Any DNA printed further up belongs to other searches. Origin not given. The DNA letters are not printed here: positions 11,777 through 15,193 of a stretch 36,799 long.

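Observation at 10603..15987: Secreted protein, GNAT, PIG-L deacetylase fused to three GT2 domains, and a second GNAT-like gene: unusual GlcNAc-glycoconjugate pathway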

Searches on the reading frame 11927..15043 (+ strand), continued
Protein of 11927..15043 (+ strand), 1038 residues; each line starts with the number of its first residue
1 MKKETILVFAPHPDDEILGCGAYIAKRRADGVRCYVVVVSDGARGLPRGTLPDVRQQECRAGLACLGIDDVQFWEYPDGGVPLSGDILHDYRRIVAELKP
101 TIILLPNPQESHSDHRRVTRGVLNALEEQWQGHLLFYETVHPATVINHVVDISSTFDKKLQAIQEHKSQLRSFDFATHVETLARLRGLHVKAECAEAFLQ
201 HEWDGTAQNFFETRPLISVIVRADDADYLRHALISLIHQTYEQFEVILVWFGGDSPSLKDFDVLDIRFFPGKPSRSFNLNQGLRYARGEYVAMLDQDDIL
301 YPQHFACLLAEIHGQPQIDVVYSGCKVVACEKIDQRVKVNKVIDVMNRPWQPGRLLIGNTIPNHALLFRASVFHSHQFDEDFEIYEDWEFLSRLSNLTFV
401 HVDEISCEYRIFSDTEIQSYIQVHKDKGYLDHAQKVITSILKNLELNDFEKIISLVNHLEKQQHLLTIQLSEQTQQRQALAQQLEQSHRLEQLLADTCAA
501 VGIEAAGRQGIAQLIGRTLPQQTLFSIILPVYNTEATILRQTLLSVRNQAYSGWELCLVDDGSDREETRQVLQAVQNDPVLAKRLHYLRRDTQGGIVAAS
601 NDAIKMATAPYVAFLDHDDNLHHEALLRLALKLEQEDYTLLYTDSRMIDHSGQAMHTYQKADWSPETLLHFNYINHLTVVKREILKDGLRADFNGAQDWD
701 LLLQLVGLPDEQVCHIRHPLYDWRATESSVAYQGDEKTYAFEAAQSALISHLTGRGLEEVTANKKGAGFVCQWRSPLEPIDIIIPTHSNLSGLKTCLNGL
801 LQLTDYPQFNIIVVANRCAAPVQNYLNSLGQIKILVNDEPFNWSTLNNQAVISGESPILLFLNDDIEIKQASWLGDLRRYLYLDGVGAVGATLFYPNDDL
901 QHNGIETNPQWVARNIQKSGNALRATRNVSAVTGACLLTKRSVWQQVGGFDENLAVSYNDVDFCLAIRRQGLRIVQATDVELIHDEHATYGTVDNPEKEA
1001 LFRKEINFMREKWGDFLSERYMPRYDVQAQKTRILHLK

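Call 66: search_protein_families(library=pfam, proteins=[L060:4457-5629:-, L060:5902-7053:-, L060:8393-11626:+, L060:11664-12356:+, L060:12511-14106:+, L060:15889-18003:-, L060:18006-19142:-, L002:7841-13156:+], max_evalue=0.00001)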
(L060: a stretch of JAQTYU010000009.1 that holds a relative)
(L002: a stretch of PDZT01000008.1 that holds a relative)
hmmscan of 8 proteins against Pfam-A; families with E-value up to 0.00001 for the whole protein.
L060:4457-5629:- (390 aa): 1 family
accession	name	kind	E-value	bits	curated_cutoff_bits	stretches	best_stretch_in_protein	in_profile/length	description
PF00871.23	Acetate_kinase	-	4.5e-106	355.3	22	1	5-382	2-392/392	Acetokinase family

L060:5902-7053:- (383 aa): 2 families
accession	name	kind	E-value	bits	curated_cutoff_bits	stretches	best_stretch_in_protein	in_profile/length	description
PF13692.12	Glyco_trans_1_4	-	6.1e-19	69.1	27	1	208-349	3-140/142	Glycosyl transferases group 1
PF00534.26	Glycos_transf_1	-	1.5e-14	54.3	26.4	1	202-350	11-157/172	Glycosyl transferases group 1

L060:8393-11626:+ (1077 aa): 5 families
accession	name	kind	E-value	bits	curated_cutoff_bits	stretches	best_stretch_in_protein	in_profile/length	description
PF00535.33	Glycos_transf_2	-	3.2e-46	157.7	23.3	2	539-699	1-167/168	Glycosyl transferase family 2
PF13641.12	Glyco_tranf_2_3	-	1.4e-23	84.6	27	2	795-1016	1-212/230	Glycosyltransferase like family 2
PF10111.15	Glyco_tranf_2_2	-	9.9e-13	48.6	27.3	1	539-723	1-204/276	Glycosyltransferase like family 2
PF13469.12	Sulfotransfer_3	-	1.9e-07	32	27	1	3-192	2-210/216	Sulfotransferase family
PF13632.12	Glyco_trans_2_3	-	2.3e-06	28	27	0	958-1022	68-128/198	Glycosyl transferase family group 2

L060:11664-12356:+ (230 aa): 4 families
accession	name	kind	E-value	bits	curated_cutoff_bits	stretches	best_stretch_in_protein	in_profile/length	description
PF13489.12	Methyltransf_23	-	9.5e-13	48.6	27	1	35-150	46-148/164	Methyltransferase domain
PF08241.18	Methyltransf_11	-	1.2e-10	42.3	21.2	1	69-114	50-94/95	Methyltransferase domain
PF13847.12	Methyltransf_31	-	5.4e-09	36.3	27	1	74-125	69-119/145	Methyltransferase domain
PF08242.18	Methyltransf_12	-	6.8e-06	27.2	30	0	74-112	64-97/98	Methyltransferase domain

L060:12511-14106:+ (531 aa): 0 families

L060:15889-18003:- (704 aa): 0 families

L060:18006-19142:- (378 aa): 3 families
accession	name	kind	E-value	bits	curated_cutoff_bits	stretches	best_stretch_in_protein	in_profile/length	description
PF02563.21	Poly_export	-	3.2e-19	69.3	28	1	54-127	3-76/77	Polysaccharide biosynthesis/export protein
PF22461.2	SLBB_2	-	1.2e-18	67.4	27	1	235-313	1-79/79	SLBB domain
PF10531.15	SLBB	-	3.1e-17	62.6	27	1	237-283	2-47/55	SLBB domain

L002:7841-13156:+ (1771 aa): 8 families
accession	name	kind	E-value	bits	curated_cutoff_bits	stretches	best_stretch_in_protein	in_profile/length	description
PF00535.33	Glycos_transf_2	-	5.3e-53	179.8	23.3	3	1250-1385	1-131/168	Glycosyl transferase family 2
PF10111.15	Glyco_tranf_2_2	-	1.1e-17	64.8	27.3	0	7-197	3-191/276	Glycosyltransferase like family 2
PF00534.26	Glycos_transf_1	-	2.6e-16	60.1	26.4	1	487-646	9-171/172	Glycosyl transferases group 1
PF13641.12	Glyco_tranf_2_3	-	1.3e-14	55.2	27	1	1515-1723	1-208/230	Glycosyltransferase like family 2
PF13692.12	Glyco_trans_1_4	-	1.2e-13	51.9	27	1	496-630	4-139/142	Glycosyl transferases group 1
PF13632.12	Glyco_trans_2_3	-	1.5e-11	44.9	27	0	1669-1734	67-128/198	Glycosyl transferase family group 2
PF13506.12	Glyco_transf_21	-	3.6e-08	33.5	21.7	0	1607-1722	41-150/174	Glycosyl transferase family 21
PF13712.12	Glyco_tranf_2_5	-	2e-07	31.4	27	1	1588-1737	46-198/210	Glycosyltransferase like family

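Call 69: list_cluster_members(proteins=[window:11927-15043:+, window:10603-11220:+, window:8332-9285:+])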
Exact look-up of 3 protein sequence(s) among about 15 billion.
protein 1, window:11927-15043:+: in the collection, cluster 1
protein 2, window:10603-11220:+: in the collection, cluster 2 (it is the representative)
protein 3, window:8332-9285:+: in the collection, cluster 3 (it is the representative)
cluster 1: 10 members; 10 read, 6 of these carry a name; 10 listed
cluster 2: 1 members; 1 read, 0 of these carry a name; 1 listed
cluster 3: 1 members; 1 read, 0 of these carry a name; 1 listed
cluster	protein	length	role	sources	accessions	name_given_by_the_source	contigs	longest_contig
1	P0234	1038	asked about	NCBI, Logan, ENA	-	-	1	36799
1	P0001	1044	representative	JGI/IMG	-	-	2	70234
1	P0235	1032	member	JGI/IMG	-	LmbE family N-acetylglucosaminyl deacetylase/glycosyltransferase involved in cell wall ...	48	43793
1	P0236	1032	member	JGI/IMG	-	LmbE family N-acetylglucosaminyl deacetylase/glycosyltransferase involved in cell wall ...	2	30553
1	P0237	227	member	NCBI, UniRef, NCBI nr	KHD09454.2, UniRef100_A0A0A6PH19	hypothetical protein PN36_25275 [Candidatus Thiomargarita nelsonii] | Glycosyltransferase 2-like domain-containing protein n=1 Tax=Candidatus Thiomargarita ...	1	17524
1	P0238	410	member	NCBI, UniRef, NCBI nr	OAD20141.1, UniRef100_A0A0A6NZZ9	glycosyl transferase family 2 [Candidatus Thiomargarita nelsonii] | Glycosyl transferase family 2 n=1 Tax=Candidatus Thiomargarita nelsonii TaxID=1003181 ...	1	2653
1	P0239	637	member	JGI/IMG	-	LmbE family N-acetylglucosaminyl deacetylase/glycosyltransferase involved in cell wall ...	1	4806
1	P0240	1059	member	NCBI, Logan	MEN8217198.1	MAG: glycosyltransferase [Pseudomonadota bacterium]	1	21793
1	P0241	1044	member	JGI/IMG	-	-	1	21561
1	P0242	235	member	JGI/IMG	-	-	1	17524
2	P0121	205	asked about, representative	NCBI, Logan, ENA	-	-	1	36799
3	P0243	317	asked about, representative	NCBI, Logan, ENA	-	-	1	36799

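Call 76: find_encoding_contigs(protein=P0100, flank=9000, max_places=1)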
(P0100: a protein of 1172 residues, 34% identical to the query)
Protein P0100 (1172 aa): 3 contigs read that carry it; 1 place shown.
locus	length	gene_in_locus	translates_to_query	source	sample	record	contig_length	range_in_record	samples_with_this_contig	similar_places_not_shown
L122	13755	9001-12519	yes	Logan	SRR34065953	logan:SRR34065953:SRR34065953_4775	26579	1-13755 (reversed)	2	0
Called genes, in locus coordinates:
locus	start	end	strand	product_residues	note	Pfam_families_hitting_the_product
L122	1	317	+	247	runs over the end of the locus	PF13712:Glyco_tranf_2_5 (weak)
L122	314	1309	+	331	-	-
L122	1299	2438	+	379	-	PF00535:Glycos_transf_2 (weak), PF13641:Glyco_tranf_2_3 (weak)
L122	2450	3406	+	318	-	PF00535:Glycos_transf_2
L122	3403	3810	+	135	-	PF04138:GtrA_DPMS_TM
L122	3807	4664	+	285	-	PF13527:Acetyltransf_9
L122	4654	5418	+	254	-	PF02585:PIG-L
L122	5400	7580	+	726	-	PF24677:DUF7657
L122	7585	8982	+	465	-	PF09913:DUF2142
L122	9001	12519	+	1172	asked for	PF02585:PIG-L, PF00535:Glycos_transf_2, PF10111:Glyco_tranf_2_2 (faint), PF13641:Glyco_tranf_2_3 (weak), PF13632:Glyco_trans_2_3 (faint), PF00535:Glycos_transf_2, PF13641:Glyco_tranf_2_3 (weak), PF00535:Glycos_transf_2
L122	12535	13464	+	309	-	PF00535:Glycos_transf_2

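Call 77: find_encoding_contigs(protein=P0103, flank=9000, max_places=1)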
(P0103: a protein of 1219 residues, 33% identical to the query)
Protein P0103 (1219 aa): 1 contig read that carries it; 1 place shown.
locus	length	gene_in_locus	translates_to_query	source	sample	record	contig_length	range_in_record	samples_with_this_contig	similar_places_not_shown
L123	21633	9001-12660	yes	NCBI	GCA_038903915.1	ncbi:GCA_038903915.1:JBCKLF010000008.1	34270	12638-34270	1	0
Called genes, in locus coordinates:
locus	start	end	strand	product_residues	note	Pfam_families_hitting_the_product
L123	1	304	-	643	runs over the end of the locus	PF05226:CHASE2, PF00211:Guanylate_cyc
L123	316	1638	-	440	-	PF04773:FecR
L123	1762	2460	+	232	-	PF00027:cNMP_binding, PF13545:HTH_Crp_2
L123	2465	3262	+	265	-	PF01061:ABC2_membrane, PF12698:ABC2_membrane_3 (weak)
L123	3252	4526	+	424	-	PF00005:ABC_tran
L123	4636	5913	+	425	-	PF04055:Radical_SAM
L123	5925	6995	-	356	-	PF13489:Methyltransf_23 (weak), PF13847:Methyltransf_31, PF08241:Methyltransf_11, PF08242:Methyltransf_12 (weak), PF13649:Methyltransf_25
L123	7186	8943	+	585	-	PF13527:Acetyltransf_9 (weak)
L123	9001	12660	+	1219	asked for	PF02585:PIG-L, PF00535:Glycos_transf_2, PF10111:Glyco_tranf_2_2 (faint), PF13641:Glyco_tranf_2_3 (weak), PF13632:Glyco_trans_2_3 (faint), PF00535:Glycos_transf_2, PF13641:Glyco_tranf_2_3, PF00535:Glycos_transf_2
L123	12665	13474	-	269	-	-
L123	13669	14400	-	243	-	PF01209:Ubie_methyltran (weak), PF13489:Methyltransf_23, PF13847:Methyltransf_31, PF08241:Methyltransf_11, PF08242:Methyltransf_12, PF13649:Methyltransf_25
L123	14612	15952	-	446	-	PF02321:OEP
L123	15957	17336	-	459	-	PF25994:HH_AprE, PF26002:Beta-barrel_AprE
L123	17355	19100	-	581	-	PF00664:ABC_membrane, PF02463:SMC_N (weak), PF00005:ABC_tran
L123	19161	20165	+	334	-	PF13641:Glyco_tranf_2_3 (weak), PF13632:Glyco_trans_2_3 (weak)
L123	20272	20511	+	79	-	PF00535:Glycos_transf_2 (weak)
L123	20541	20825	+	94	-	PF13560:HTH_31 (weak)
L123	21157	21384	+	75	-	PF11903:ParD_like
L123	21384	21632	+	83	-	?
